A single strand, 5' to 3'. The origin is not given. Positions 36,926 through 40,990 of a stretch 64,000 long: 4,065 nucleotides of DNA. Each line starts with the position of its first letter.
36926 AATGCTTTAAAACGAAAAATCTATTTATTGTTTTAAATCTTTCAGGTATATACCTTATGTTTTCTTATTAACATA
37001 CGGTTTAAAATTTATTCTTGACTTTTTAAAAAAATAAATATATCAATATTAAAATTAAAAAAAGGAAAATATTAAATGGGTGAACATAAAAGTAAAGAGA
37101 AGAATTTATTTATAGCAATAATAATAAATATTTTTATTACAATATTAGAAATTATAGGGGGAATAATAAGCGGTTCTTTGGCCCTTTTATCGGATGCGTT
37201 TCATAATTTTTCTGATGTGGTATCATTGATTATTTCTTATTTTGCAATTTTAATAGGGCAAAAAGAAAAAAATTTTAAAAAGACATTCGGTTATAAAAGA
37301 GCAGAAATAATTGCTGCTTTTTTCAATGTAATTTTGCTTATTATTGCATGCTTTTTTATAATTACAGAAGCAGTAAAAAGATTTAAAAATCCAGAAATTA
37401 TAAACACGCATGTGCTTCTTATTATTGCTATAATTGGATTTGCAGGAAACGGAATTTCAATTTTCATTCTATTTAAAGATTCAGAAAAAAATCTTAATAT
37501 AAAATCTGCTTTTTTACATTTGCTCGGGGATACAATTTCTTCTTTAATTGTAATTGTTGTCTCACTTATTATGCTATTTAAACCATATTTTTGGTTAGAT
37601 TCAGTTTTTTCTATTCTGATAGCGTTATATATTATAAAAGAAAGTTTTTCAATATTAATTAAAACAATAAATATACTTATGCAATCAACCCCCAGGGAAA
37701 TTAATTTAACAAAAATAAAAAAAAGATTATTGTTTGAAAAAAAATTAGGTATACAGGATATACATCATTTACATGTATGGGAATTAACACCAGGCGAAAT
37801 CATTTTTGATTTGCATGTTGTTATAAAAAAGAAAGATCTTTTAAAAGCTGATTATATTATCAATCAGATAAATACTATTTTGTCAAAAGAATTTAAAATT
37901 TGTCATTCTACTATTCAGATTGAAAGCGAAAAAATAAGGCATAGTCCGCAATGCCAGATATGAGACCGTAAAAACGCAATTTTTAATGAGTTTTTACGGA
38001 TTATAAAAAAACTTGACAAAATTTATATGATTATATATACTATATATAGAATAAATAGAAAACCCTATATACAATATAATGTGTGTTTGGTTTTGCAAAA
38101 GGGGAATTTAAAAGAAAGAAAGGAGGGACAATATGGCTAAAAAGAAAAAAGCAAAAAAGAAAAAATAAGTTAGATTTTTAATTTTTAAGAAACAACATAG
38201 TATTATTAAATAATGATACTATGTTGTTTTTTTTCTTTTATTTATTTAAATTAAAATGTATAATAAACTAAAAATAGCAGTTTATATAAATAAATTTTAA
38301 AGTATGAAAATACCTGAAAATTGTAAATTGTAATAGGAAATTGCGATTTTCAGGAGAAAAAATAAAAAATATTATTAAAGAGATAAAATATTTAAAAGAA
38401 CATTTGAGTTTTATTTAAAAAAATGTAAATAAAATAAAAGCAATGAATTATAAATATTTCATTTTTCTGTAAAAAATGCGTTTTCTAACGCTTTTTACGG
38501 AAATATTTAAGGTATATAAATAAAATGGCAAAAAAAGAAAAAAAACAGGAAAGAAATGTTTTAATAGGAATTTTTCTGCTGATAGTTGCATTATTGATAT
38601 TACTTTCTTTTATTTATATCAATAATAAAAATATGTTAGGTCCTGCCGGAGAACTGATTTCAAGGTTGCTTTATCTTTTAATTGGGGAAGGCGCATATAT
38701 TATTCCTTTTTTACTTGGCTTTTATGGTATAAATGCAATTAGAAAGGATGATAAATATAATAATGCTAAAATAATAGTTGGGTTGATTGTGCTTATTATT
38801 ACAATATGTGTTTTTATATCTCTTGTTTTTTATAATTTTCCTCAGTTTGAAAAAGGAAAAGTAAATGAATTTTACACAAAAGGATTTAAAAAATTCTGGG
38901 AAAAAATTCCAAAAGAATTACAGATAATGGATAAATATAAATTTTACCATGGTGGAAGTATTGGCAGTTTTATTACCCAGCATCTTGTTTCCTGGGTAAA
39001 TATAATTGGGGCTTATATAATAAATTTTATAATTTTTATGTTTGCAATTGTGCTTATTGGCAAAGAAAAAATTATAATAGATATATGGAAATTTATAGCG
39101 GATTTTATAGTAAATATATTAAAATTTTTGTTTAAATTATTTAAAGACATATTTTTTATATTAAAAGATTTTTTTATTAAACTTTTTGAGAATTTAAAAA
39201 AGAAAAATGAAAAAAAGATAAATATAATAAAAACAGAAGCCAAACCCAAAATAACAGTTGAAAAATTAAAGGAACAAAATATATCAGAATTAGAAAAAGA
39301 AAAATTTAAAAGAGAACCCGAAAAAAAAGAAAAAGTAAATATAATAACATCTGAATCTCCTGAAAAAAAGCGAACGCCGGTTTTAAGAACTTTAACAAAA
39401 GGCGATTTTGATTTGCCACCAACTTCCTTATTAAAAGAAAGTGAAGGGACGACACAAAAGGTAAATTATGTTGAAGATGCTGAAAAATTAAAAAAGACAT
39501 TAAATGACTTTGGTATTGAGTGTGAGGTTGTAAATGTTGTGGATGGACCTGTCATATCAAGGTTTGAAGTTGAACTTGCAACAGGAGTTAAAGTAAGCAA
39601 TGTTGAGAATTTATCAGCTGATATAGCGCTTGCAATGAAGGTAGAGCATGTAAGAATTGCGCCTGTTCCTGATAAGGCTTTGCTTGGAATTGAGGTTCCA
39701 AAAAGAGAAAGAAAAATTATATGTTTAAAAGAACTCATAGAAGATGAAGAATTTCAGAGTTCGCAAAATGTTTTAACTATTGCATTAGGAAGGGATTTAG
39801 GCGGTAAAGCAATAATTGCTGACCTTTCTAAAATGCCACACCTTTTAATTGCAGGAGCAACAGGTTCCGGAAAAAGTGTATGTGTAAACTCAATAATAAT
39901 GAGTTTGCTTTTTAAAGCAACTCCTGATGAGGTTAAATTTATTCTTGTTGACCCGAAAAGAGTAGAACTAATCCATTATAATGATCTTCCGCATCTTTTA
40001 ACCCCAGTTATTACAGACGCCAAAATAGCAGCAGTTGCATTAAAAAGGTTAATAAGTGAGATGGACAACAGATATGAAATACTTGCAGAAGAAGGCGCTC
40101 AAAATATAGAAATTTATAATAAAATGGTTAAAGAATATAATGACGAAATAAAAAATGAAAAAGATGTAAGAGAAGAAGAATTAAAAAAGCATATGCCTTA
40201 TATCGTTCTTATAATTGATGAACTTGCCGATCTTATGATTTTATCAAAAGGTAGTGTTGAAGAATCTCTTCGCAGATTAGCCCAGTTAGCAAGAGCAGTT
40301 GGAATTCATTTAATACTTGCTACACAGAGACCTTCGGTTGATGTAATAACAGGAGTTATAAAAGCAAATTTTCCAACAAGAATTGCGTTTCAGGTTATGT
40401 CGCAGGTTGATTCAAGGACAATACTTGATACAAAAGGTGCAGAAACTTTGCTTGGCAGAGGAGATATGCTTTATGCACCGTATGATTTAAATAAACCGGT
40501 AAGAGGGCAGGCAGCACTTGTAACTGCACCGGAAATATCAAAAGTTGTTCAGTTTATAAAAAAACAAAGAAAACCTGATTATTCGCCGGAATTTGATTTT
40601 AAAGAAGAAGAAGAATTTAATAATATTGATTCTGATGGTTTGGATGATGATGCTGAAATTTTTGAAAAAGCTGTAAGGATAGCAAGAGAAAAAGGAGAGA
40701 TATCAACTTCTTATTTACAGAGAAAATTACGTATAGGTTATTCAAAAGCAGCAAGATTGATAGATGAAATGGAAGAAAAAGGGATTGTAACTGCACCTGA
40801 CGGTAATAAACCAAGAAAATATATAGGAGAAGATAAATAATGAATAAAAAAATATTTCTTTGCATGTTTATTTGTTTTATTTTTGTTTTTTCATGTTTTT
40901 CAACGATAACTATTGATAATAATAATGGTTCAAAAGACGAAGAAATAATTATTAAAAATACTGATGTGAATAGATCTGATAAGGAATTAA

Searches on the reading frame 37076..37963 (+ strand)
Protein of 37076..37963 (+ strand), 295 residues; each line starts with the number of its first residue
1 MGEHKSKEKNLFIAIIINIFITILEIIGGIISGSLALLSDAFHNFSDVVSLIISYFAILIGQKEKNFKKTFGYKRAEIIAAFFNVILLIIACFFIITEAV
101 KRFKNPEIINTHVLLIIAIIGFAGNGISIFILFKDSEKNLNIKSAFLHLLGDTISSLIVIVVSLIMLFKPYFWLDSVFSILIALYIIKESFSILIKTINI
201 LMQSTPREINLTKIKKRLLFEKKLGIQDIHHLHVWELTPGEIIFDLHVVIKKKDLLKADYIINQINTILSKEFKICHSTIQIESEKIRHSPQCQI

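Call 10: search_protein_families(library=pfam, proteins=[window:37076-37963:+])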
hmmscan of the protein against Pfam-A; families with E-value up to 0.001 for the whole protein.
window:37076-37963:+ (295 aa): 2 families
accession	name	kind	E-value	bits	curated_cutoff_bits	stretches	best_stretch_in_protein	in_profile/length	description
PF01545.26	Cation_efflux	-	1.2e-45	156.2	26.6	1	11-202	1-198/198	Cation efflux family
PF16916.11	ZT_dimer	-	1.2e-11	44.9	26.7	1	207-284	2-77/78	Dimerisation domain of Zinc Transporter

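Call 48: find_encoding_contigs(protein=window:37076-37963:+, flank=3000, max_places=10)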
Protein window:37076-37963:+ (295 aa): 1 contig read that carries it; 1 place shown.
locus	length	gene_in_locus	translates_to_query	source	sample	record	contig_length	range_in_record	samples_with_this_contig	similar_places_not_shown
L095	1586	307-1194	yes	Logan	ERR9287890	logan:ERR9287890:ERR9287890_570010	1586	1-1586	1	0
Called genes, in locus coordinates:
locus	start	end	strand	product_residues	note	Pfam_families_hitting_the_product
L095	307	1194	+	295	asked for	PF01545:Cation_efflux, PF16916:ZT_dimer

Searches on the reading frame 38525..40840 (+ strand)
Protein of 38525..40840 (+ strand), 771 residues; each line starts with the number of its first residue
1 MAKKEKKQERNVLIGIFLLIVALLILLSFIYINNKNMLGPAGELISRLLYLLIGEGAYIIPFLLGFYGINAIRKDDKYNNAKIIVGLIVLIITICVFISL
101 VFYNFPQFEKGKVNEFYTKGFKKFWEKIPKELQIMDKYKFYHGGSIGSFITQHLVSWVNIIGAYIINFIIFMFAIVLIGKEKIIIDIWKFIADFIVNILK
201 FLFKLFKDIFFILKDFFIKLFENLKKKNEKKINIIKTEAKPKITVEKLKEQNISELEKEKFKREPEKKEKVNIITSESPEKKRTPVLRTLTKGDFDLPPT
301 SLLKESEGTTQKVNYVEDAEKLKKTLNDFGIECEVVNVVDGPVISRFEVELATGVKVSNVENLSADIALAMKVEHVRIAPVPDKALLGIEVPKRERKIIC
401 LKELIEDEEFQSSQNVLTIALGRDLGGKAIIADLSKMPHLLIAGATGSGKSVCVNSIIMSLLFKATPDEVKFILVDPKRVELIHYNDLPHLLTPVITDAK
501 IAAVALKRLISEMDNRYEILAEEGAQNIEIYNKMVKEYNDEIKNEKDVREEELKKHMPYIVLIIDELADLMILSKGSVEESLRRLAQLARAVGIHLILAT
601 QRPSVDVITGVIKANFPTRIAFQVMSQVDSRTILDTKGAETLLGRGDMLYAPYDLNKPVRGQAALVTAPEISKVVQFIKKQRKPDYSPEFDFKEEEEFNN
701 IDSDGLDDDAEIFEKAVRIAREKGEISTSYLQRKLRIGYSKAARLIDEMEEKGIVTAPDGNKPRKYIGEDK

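Call 10: search_protein_families(library=pfam, proteins=[window:38525-40840:+])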
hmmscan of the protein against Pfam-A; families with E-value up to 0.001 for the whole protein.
window:38525-40840:+ (771 aa): 8 families
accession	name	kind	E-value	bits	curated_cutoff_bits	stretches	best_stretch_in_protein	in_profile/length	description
PF01580.24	FtsK_SpoIIIE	-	9.7e-66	221.8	24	1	401-605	2-221/221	FtsK/SpoIIIE family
PF17854.6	FtsK_alpha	-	1e-26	93.5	22.9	1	297-392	1-100/101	FtsK alpha domain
PF09397.16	FtsK_gamma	-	8.1e-24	83.6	30.6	1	708-765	2-59/63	Ftsk gamma domain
PF13491.11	FtsK_4TM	-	7.8e-10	39.1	23.1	1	35-105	44-114/171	4TM region of DNA translocase FtsK/SpoIIIE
PF12846.13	AAA_10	-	4.2e-05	23.2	27.5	1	435-490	19-70/362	AAA-like domain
PF01935.23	DUF87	-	6.6e-05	23.5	23.2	1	433-573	17-103/220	Helicase HerA, central domain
PF13401.12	AAA_22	-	0.00011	23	27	1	439-602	7-124/130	AAA domain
PF20703.3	nSTAND1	-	0.00066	19.8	27.1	0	422-599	18-158/379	Novel STAND NTPase 1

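Call 12: find_encoding_contigs(protein=window:38525-40840:+, flank=10000, max_places=6)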
Protein window:38525-40840:+ (771 aa): 3 contigs read that carry it; 3 places shown.
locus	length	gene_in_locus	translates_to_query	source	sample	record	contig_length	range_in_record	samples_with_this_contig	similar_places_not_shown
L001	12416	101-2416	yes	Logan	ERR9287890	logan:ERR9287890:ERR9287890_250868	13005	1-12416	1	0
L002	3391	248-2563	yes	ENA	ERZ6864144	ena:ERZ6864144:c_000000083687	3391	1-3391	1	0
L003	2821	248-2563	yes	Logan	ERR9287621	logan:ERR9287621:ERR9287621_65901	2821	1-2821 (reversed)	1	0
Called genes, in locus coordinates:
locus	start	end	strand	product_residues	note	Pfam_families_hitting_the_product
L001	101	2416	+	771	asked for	PF13491:FtsK_4TM (faint), PF17854:FtsK_alpha, PF01580:FtsK_SpoIIIE, PF09397:FtsK_gamma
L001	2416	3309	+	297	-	PF03548:LolA, PF17131:TP_0789-like (weak)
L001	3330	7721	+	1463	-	PF13231:PMT_2, PF10060:DUF2298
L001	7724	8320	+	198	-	PF14378:PAP2_3, PF01569:PAP2, PF14360:PAP2_C (weak)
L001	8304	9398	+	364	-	PF01522:Polysacc_deac_1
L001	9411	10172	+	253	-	PF00215:OMPdecase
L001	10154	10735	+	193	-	PF00156:Pribosyltran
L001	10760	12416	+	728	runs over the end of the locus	PF00580:UvrD-helicase, PF01443:Viral_helicase1 (faint), PF13245:AAA_19, PF13604:AAA_30 (faint), PF13087:AAA_12 (faint), PF13361:UvrD_C, PF13538:UvrD_C_2, PF21196:PcrA_UvrD_tudor (faint)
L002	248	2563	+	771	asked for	PF13491:FtsK_4TM (faint), PF17854:FtsK_alpha, PF01580:FtsK_SpoIIIE, PF09397:FtsK_gamma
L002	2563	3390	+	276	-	?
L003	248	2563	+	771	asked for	PF13491:FtsK_4TM (faint), PF17854:FtsK_alpha, PF01580:FtsK_SpoIIIE, PF09397:FtsK_gamma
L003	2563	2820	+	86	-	?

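Call 28: find_homologous_proteins(query=window:38525-40840:+, max_evalue=1e-50)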
Query window:38525-40840:+ (771 aa): 7953 proteins with E <= 1e-50 among 8000 candidates; the best 120 are listed.
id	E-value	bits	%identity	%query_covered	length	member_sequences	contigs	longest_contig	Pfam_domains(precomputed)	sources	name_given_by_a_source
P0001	0.0e+0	1672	100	100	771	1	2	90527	PF17854.7,PF13491.12,PF01580.25,PF09397.17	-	-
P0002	0.0e+0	1370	81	99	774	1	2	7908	PF17854.7,PF13491.12,PF01580.25,PF09397.17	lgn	-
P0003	0.0e+0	1340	78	100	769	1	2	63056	PF17854.7,PF12846.14,PF13491.12,PF01580.25,PF09397.17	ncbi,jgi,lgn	-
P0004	0.0e+0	1145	68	100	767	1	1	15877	PF17854.7,PF13491.12,PF01580.25,PF09397.17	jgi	-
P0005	0.0e+0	1145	68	100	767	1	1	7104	PF17854.7,PF13491.12,PF01580.25,PF09397.17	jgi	jgi:S-DNA-T family DNA segregation ATPase FtsK/SpoIIIE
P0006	0.0e+0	1144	68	100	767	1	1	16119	PF17854.7,PF13491.12,PF01580.25,PF09397.17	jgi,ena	-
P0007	0.0e+0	1144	68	100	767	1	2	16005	PF17854.7,PF13491.12,PF01580.25,PF09397.17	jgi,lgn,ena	-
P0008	0.0e+0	1130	68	100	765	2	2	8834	PF17854.7,PF13491.12,PF01580.25,PF09397.17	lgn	-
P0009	0.0e+0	1012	63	100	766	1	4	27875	PF17854.7,PF12846.14,PF13491.12,PF01580.25,PF09397.17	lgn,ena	-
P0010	0.0e+0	1012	63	100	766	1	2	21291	PF17854.7,PF12846.14,PF13491.12,PF01580.25,PF09397.17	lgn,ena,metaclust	metaclust:\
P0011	0.0e+0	1012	63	100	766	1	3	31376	PF17854.7,PF12846.14,PF13491.12,PF01580.25,PF09397.17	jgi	-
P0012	0.0e+0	1011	62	100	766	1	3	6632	PF17854.7,PF12846.14,PF13491.12,PF01580.25,PF09397.17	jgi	jgi:S-DNA-T family DNA segregation ATPase FtsK/SpoIIIE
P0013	1.7e-298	1010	62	100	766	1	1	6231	PF17854.7,PF13491.12,PF01580.25,PF09397.17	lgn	-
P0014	1.9e-298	1010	62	100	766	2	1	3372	PF17854.7,PF13491.12,PF01580.25,PF09397.17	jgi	-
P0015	2.0e-298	1010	62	100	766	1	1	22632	PF17854.7,PF13491.12,PF01580.25,PF09397.17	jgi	-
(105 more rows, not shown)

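Call 29: find_encoding_contigs(protein=P0003, flank=10000, max_places=4)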
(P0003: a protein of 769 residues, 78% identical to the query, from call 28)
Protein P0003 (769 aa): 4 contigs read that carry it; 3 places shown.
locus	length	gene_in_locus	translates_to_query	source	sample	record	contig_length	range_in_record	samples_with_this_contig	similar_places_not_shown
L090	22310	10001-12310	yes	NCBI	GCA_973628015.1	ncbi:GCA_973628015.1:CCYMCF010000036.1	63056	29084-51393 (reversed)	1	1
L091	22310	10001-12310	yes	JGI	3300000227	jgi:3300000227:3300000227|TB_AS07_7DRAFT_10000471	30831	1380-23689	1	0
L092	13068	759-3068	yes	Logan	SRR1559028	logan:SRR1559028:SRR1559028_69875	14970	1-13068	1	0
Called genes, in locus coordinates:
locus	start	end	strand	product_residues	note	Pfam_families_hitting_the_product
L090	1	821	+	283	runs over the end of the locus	PF12895:ANAPC3 (faint), PF07719:TPR_2 (faint), PF13174:TPR_6 (faint), PF13432:TPR_16 (weak)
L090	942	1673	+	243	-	PF01386:Ribosomal_L25p, PF14693:Ribosomal_TL5_C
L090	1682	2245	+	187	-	PF01195:Pept_tRNA_hydro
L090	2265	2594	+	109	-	PF12836:HHH_3, PF00633:HHH (faint)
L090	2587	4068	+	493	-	PF13567:DUF4131, PF03772:Competence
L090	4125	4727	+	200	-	-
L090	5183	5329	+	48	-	-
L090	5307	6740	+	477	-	PF02878:PGM_PMM_I, PF02879:PGM_PMM_II, PF02880:PGM_PMM_III, PF00408:PGM_PMM_IV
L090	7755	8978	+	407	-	PF13173:AAA_14, PF13635:DUF4143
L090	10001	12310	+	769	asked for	PF13491:FtsK_4TM (weak), PF17854:FtsK_alpha, PF01580:FtsK_SpoIIIE, PF12846:AAA_10 (faint), PF09397:FtsK_gamma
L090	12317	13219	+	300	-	PF03548:LolA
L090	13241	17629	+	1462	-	PF13231:PMT_2, PF10060:DUF2298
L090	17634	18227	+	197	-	PF14378:PAP2_3, PF01569:PAP2, PF14360:PAP2_C (weak)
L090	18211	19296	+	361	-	PF01522:Polysacc_deac_1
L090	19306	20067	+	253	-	PF00215:OMPdecase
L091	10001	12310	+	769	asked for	PF13491:FtsK_4TM (weak), PF17854:FtsK_alpha, PF01580:FtsK_SpoIIIE, PF12846:AAA_10 (faint), PF09397:FtsK_gamma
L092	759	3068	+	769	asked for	PF13491:FtsK_4TM (weak), PF17854:FtsK_alpha, PF01580:FtsK_SpoIIIE, PF12846:AAA_10 (faint), PF09397:FtsK_gamma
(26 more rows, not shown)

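Call 30: find_encoding_contigs(protein=P0002, flank=10000, max_places=4)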
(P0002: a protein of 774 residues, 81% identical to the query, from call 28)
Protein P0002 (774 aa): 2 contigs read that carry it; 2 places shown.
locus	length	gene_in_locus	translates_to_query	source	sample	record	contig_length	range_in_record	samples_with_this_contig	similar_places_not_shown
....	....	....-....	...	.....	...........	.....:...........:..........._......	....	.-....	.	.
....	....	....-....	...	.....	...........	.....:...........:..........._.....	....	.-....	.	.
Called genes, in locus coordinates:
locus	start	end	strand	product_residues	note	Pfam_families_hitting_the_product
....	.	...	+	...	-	?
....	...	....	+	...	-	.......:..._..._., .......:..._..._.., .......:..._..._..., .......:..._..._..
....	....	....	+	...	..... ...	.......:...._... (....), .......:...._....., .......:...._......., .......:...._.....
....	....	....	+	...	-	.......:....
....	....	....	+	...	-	?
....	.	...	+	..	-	?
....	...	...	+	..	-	-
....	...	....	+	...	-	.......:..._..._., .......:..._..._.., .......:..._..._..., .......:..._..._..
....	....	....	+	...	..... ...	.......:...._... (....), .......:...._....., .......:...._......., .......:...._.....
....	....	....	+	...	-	?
